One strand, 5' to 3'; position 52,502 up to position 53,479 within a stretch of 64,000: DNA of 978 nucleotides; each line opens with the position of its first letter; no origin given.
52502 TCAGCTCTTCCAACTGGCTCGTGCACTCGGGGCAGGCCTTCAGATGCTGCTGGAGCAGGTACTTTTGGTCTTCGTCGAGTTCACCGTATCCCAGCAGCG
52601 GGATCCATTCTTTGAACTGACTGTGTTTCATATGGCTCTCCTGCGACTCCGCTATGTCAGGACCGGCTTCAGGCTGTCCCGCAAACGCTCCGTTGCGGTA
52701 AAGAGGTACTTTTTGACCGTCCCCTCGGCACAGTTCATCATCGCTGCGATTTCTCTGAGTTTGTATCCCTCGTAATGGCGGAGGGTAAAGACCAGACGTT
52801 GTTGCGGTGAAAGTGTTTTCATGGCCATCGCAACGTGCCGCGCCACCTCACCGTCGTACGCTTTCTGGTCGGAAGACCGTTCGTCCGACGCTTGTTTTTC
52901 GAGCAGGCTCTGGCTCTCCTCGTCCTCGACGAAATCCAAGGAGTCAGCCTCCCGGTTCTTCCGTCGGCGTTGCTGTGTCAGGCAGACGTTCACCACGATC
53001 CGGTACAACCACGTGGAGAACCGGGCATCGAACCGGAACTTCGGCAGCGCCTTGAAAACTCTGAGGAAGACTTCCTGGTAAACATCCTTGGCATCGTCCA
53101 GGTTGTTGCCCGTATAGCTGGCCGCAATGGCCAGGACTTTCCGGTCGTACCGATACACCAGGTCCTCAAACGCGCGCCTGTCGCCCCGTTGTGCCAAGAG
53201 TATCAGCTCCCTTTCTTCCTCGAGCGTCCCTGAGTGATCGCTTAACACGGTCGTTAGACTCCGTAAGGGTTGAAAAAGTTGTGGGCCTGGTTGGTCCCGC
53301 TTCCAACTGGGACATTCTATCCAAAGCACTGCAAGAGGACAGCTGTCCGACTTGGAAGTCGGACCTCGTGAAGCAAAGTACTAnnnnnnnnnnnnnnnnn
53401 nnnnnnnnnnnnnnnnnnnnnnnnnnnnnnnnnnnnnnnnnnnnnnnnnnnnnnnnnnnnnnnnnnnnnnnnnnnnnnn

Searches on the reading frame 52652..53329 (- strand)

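Call 3: search_protein_families(library=pfam, proteins=[window:52652-53329:-])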
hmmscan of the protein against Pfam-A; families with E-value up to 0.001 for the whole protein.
window:52652-53329:- (225 aa): 6 families
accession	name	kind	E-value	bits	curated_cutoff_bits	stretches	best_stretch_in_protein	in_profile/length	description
PF04542.20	Sigma70_r2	-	7.2e-17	61.4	24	1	57-124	1-69/71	Sigma-70 region 2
PF08281.18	Sigma70_r4_2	-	3.4e-14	52.7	25.7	1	167-214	5-52/54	Sigma-70, region 4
PF04545.22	Sigma70_r4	-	6.4e-12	45.2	24.1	1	169-217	1-49/50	Sigma-70, region 4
PF07638.17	Sigma70_ECF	-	2.6e-05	24.6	21.1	1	139-220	105-183/185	ECF sigma factor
PF00196.25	GerE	-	0.00026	21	23.5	1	172-212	2-41/57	Bacterial regulatory proteins, luxR family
PF12645.13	HTH_16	-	0.00078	20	22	0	41-99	2-65/65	Helix-turn-helix domain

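Call 4: search_protein_families(library=ncbifam, proteins=[window:52652-53329:-])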
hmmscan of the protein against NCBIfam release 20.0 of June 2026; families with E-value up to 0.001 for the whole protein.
window:52652-53329:- (225 aa): 103 families (the best 25 are shown)
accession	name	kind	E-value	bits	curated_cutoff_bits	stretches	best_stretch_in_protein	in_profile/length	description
NF008888.0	PRK11922.1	equivalog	2.6e-36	125.4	204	1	33-221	11-197/231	RNA polymerase sigma factor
NF009166.1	PRK12513.1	equivalog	2.6e-36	125.1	206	1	38-221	8-187/193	RNA polymerase sigma factor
NF007225.0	PRK09643.1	equivalog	1.3e-34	119.7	190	1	38-222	13-184/204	RNA polymerase sigma factor SigM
NF009171.0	PRK12518.1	equivalog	7.2e-34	117.3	208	1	34-220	9-184/191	RNA polymerase sigma factor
TIGR02939.1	RpoE_Sigma70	equivalog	3.1e-33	115.4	236.15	1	38-224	6-190/190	RNA polymerase sigma factor RpoE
TIGR02937.1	sigma70-ECF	superfamily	4.1e-33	114.3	42.9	1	53-219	2-164/165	sigma-70 family RNA polymerase sigma factor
TIGR02985.1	Sig70_bacteroi1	subfamily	3.5e-30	105.4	126.4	1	53-220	2-162/162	RNA polymerase sigma-70 factor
NF007223.0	PRK09641.1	equivalog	1.6e-29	103.1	209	1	41-221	7-185/187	RNA polymerase sigma factor SigW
NF007216.0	PRK09638.1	equivalog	1.7e-29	102.9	194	1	37-220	3-174/180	RNA polymerase sigma factor SigY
NF004113.0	PRK05602.1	equivalog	2.3e-28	99.2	208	1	35-221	28-202/211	RNA polymerase sigma factor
TIGR02948.1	SigW_bacill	equivalog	4.2e-26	92.2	243.1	1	43-221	9-185/187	RNA polymerase sigma factor SigW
NF058625.1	sigma_PG0214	equivalog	1.2e-25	90.2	130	1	52-221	4-162/170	GFO_1088 family ECF-type sigma factor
TIGR02954.1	Sig70_famx3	hypoth_equivalog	1.8e-25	89.6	188.5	1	40-221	4-168/170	RNA polymerase sigma-70 factor, TIGR02954 family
NF007222.0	PRK09640.1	equivalog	5.7e-23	81.4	194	1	50-221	24-183/188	RNA polymerase sigma factor SigX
NF009176.0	PRK12524.1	equivalog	7.8e-23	81.3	264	1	35-205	10-169/196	RNA polymerase sigma factor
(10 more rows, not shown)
